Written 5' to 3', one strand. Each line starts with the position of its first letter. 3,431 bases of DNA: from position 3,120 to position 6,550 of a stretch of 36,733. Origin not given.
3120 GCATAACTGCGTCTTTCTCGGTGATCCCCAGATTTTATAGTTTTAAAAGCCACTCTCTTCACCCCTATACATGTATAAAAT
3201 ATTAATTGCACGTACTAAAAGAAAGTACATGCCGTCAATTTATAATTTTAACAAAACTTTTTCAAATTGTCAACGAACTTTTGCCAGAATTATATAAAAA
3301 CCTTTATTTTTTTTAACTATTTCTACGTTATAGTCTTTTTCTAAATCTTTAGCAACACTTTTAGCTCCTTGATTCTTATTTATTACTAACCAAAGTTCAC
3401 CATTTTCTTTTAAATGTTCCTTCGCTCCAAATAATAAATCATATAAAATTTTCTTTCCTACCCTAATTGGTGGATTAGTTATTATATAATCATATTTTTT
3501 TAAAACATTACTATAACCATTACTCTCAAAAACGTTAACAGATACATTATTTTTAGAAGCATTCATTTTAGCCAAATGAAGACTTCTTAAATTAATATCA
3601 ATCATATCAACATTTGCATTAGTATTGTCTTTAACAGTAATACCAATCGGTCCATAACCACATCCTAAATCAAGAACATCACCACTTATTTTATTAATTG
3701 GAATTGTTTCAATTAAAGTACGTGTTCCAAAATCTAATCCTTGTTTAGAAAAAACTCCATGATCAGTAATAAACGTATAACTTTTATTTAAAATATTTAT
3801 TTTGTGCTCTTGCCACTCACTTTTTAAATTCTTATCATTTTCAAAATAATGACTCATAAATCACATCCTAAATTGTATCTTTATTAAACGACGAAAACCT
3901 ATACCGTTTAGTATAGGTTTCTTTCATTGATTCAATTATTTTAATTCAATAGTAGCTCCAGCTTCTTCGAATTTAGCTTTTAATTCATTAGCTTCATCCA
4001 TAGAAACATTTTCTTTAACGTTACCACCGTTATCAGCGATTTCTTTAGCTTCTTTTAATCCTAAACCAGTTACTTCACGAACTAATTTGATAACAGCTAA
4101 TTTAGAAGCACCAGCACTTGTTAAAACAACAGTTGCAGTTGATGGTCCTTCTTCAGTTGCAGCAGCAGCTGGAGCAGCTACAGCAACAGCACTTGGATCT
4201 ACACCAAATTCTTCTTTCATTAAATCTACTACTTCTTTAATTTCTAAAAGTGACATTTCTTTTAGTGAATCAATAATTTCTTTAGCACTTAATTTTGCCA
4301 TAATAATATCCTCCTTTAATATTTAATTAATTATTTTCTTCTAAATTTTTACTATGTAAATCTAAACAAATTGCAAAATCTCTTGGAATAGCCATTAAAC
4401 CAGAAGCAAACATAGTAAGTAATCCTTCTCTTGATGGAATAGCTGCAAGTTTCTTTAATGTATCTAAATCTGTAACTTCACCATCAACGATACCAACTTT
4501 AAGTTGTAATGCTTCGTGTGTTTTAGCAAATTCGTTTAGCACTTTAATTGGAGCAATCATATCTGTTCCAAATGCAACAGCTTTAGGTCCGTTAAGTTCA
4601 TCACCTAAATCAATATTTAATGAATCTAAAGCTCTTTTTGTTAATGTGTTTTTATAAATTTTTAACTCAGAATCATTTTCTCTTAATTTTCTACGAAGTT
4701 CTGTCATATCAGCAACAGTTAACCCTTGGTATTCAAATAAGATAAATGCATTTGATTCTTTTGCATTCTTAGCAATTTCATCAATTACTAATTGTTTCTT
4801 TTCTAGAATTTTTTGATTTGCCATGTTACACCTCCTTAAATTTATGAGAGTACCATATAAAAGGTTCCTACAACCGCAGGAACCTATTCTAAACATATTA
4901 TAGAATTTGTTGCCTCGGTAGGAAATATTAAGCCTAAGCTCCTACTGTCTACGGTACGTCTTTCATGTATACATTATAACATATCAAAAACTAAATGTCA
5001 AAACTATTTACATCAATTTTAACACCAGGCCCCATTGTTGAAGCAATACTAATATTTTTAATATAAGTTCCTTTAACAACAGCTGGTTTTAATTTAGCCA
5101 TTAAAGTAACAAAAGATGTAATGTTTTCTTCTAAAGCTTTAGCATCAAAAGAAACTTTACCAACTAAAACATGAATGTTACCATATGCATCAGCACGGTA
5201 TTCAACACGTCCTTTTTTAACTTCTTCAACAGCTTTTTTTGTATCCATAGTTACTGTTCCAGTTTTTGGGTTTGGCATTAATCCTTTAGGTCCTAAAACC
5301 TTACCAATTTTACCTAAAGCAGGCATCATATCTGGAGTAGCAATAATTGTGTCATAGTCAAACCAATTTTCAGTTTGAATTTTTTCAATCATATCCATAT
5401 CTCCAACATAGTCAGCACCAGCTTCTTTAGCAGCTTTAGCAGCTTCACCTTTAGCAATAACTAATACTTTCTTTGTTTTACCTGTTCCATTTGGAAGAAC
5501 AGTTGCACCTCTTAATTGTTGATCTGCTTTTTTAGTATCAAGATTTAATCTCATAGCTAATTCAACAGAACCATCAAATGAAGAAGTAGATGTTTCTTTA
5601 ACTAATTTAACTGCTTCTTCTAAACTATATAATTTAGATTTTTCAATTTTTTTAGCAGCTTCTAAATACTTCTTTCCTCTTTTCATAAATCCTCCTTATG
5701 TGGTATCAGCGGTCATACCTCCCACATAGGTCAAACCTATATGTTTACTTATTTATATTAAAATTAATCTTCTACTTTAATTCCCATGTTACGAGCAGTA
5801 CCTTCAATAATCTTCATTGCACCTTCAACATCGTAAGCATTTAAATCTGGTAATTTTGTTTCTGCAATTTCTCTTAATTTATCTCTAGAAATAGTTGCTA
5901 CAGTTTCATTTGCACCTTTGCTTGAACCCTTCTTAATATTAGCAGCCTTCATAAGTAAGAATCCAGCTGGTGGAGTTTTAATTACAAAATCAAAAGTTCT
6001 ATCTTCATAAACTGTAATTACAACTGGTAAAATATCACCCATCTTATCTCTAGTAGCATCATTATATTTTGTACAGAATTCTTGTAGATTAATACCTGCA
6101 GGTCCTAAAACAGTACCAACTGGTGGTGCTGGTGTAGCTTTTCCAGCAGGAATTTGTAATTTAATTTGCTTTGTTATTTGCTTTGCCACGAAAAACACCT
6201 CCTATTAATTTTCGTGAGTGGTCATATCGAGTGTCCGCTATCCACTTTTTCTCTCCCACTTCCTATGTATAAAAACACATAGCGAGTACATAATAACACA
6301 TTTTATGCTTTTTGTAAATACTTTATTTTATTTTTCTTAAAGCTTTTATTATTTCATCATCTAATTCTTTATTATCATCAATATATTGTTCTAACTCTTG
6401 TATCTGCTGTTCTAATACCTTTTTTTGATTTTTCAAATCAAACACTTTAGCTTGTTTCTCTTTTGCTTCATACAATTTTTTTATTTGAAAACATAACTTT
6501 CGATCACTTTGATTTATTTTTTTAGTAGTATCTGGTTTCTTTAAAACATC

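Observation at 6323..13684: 7.4 kb ultra-AT-rich insert splits the normally contiguous nusG-rplK junction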

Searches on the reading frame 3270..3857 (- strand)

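Call 5: search_protein_families(library=pfam, proteins=[window:3270-3857:-], max_evalue=0.1)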
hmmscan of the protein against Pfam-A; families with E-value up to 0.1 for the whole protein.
window:3270-3857:- (195 aa): 19 families
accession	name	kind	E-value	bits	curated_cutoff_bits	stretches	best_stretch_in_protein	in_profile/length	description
PF05175.20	MTS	-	1.2e-46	158.9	23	1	27-190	2-169/170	Methyltransferase small domain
PF06325.19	PrmA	-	8.8e-08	32.4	22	1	58-192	162-293/296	Ribosomal protein L11 methyltransferase (PrmA)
PF13847.12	Methyltransf_31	-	1.9e-07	31.3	27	1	60-131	6-84/145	Methyltransferase domain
PF13649.12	Methyltransf_25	-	2.3e-07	31.9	27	1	61-153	1-97/97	Methyltransferase domain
PF08242.18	Methyltransf_12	-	0.00014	23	30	1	62-153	1-96/98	Methyltransferase domain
PF13489.12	Methyltransf_23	-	0.00093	19.4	27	1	52-128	17-88/164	Methyltransferase domain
PF03848.20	TehB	-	0.0031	17.4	20.4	1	58-127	31-101/193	Tellurite resistance protein TehB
PF01170.24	UPF0020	-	0.0035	17.5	22.3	1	79-171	75-178/197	RMKL-like, methyltransferase domain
PF05958.17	tRNA_U5-meth_tr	-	0.0073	15.8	23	1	11-106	154-249/357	tRNA (Uracil-5-)-methyltransferase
PF10294.15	Methyltransf_16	-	0.0082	16.4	21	1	59-106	48-97/174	Lysine methyltransferase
PF12847.13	Methyltransf_18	-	0.012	16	27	1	60-178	17-135/151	Methyltransferase domain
PF02353.26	CMAS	-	0.015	15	27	1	60-157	65-164/273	Mycolic acid cyclopropane synthetase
PF08241.18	Methyltransf_11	-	0.024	15.7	21.2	1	62-113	1-50/95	Methyltransferase domain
PF01209.24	Ubie_methyltran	-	0.039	13.7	20.1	1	49-114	39-107/233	ubiE/COQ5 methyltransferase family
PF09445.16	Methyltransf_15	-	0.047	13.7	22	1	61-114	4-56/165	RNA cap guanine-N2 methyltransferase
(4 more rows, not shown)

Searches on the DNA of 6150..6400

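Call 89: search_rna_families(source=window, start=6150, end=6400, threshold=evalue, max_evalue=1)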
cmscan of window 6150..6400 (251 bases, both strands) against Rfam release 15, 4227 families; matches with E-value up to 1: 2.
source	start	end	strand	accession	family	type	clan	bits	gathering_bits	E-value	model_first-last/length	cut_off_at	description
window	6160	6196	-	RF01335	CRISPR-DR22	Gene; CRISPR;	-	18.2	50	0.17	1-36/36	no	CRISPR RNA direct repeat element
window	6227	6317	-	RF00516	ylbH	Cis-reg; leader;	-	16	50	0.27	1-122/122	no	ylbH leader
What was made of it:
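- Tried and rejected: An Rfam search of the rplK leader gave no significant hit (call 89).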
